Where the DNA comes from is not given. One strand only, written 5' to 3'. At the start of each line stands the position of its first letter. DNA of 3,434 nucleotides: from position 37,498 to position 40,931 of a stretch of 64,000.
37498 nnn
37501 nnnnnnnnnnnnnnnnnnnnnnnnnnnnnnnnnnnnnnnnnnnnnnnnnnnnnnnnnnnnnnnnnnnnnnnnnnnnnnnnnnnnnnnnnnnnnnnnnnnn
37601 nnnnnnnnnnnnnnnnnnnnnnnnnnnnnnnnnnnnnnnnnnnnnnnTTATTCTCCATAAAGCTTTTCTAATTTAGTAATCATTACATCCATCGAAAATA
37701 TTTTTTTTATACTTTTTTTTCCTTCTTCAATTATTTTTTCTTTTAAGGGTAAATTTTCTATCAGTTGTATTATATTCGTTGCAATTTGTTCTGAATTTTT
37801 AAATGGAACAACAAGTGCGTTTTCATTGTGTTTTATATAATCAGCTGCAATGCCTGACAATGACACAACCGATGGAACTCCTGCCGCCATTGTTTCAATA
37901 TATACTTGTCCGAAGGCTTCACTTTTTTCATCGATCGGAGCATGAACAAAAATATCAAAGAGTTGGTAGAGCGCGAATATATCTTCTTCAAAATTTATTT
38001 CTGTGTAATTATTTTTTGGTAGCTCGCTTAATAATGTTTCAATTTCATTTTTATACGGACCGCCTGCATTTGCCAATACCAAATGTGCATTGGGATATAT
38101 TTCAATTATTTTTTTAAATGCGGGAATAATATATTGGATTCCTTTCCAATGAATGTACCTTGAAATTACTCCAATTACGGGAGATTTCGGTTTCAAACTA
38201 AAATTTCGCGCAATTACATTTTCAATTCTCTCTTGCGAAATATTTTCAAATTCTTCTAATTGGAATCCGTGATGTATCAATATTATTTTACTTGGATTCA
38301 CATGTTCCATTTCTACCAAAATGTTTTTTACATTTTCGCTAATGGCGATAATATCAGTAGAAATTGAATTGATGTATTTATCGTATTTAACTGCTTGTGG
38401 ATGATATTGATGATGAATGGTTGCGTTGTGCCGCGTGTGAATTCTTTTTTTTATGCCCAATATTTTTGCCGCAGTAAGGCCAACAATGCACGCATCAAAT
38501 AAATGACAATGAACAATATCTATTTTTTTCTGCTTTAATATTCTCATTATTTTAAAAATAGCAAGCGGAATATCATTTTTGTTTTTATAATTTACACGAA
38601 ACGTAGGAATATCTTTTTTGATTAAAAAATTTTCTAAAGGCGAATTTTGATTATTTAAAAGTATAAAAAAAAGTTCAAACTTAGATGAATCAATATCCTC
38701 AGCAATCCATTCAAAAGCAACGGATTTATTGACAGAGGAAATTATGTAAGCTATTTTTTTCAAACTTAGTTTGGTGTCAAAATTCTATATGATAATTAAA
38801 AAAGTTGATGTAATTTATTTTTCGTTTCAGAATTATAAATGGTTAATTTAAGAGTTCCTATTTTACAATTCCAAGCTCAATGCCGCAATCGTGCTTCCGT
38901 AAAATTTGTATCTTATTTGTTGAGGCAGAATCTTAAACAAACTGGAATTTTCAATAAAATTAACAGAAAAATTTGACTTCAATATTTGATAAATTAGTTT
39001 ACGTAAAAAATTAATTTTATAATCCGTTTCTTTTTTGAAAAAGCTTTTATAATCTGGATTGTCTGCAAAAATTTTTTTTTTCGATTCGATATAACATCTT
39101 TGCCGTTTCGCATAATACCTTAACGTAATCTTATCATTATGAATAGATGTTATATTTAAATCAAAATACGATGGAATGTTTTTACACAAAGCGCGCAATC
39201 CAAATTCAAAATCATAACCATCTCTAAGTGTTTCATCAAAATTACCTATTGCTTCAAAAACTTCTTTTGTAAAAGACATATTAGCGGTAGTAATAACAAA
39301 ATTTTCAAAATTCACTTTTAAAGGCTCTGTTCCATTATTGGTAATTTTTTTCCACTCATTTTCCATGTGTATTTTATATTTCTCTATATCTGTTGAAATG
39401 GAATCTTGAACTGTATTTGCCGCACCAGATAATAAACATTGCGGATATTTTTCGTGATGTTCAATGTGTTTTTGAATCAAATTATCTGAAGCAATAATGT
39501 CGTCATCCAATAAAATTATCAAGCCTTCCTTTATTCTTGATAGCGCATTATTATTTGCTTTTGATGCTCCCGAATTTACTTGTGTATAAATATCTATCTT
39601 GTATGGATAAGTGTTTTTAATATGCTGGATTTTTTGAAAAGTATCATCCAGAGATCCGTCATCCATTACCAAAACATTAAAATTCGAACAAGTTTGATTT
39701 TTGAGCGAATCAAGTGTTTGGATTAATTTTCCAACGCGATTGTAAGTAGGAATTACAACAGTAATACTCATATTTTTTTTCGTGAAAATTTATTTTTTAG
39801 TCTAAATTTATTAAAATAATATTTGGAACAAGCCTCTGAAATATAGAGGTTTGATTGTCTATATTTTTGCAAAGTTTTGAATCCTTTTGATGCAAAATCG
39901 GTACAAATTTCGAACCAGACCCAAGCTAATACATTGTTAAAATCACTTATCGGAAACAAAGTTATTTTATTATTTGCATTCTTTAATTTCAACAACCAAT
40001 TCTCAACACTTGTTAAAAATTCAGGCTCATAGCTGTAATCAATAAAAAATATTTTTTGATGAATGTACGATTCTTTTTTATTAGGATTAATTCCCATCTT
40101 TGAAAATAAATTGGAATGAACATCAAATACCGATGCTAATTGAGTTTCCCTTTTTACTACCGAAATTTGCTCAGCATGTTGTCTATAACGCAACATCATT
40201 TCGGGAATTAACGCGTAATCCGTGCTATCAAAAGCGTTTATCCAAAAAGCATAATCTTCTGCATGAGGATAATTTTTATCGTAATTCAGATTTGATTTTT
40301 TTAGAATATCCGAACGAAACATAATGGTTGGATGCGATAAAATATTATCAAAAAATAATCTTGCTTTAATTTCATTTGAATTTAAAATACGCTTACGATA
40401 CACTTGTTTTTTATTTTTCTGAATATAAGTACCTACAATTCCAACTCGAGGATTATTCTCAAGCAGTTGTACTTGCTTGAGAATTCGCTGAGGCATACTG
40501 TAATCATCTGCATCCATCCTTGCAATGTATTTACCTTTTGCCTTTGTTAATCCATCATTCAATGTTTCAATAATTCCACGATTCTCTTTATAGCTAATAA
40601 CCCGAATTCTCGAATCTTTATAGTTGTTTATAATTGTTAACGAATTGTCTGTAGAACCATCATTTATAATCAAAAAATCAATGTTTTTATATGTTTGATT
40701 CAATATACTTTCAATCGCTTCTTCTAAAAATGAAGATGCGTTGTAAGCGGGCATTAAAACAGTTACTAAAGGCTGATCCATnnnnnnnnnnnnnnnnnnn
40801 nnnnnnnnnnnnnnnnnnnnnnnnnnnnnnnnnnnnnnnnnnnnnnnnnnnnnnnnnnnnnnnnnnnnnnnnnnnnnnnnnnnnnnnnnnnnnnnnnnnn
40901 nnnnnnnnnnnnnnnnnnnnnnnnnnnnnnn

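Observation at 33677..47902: ABC-transporter-dependent polysaccharide locus combining a sulfotransferase, four methyltransferases and a Wzt with a glycan-terminus-binding extension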

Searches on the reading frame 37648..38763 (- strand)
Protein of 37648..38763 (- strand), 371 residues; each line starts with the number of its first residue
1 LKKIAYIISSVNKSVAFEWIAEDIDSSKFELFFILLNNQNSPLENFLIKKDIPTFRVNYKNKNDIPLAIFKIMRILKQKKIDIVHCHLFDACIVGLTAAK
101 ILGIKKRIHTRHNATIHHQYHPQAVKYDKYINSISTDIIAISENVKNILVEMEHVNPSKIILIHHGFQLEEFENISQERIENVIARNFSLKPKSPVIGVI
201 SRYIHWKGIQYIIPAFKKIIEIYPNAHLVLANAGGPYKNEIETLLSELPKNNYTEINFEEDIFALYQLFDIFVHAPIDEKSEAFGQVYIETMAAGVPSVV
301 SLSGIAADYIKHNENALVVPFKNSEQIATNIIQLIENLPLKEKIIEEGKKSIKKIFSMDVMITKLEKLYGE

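Call 4: search_protein_families(library=pfam, proteins=[window:37648-38763:-], max_evalue=0.01)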
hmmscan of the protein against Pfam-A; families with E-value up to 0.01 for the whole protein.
window:37648-38763:- (371 aa): 5 families
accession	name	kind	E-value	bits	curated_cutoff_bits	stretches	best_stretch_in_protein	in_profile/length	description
PF00534.26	Glycos_transf_1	-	1.1e-27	97.1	26.4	1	189-350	10-171/172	Glycosyl transferases group 1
PF13692.12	Glyco_trans_1_4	-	1.8e-20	74.1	27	1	195-337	2-142/142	Glycosyl transferases group 1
PF13439.12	Glyco_transf_4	-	6.4e-16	59.3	28.5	1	48-170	40-169/170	Glycosyltransferase Family 4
PF13477.12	Glyco_trans_4_2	-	2e-06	28.4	23.4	1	10-123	7-118/139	Glycosyl transferase 4-like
PF13579.12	Glyco_trans_4_4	-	0.0037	18.1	29.7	1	68-164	59-156/158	Glycosyl transferase 4-like domain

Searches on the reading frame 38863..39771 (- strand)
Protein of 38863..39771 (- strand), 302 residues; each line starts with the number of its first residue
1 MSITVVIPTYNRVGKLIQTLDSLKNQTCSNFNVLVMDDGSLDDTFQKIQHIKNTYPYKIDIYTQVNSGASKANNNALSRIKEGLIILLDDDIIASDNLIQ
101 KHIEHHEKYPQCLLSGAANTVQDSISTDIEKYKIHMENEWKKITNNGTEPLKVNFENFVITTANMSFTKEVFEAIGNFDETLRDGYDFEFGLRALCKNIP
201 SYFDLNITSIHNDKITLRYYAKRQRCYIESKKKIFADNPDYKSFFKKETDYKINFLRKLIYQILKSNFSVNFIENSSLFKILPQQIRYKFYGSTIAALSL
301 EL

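Call 4: search_protein_families(library=pfam, proteins=[window:38863-39771:-], max_evalue=0.01)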
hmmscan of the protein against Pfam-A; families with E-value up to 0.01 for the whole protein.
window:38863-39771:- (302 aa): 3 families
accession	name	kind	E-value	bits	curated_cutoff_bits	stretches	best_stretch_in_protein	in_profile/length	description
PF00535.33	Glycos_transf_2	-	7.5e-24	85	23.3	1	4-175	1-167/168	Glycosyl transferase family 2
PF13641.12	Glyco_tranf_2_3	-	2.7e-11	44.4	27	1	3-102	3-107/230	Glycosyltransferase like family 2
PF10111.15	Glyco_tranf_2_2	-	3.9e-07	30.3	27.3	1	4-243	1-258/276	Glycosyltransferase like family 2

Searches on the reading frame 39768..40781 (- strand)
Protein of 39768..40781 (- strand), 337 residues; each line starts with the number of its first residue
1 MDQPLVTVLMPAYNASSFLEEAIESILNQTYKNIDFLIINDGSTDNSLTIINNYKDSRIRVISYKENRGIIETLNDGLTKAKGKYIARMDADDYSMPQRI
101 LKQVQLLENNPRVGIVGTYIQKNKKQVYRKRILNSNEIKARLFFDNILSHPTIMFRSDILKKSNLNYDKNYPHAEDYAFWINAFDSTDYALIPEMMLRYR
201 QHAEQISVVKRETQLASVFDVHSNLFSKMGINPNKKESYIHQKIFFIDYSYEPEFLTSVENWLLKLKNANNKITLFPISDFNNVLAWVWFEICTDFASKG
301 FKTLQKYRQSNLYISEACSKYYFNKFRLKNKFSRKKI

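Call 4: search_protein_families(library=pfam, proteins=[window:39768-40781:-], max_evalue=0.01)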
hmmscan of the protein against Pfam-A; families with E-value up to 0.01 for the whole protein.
window:39768-40781:- (337 aa): 3 families
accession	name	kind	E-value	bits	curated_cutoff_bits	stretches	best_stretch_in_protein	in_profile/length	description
PF00535.33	Glycos_transf_2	-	9.7e-36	123.7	23.3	1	7-138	1-132/168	Glycosyl transferase family 2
PF13641.12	Glyco_tranf_2_3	-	2.1e-13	51.3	27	1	4-119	2-122/230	Glycosyltransferase like family 2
PF10111.15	Glyco_tranf_2_2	-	4.2e-10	40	27.3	1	12-124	6-128/276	Glycosyltransferase like family 2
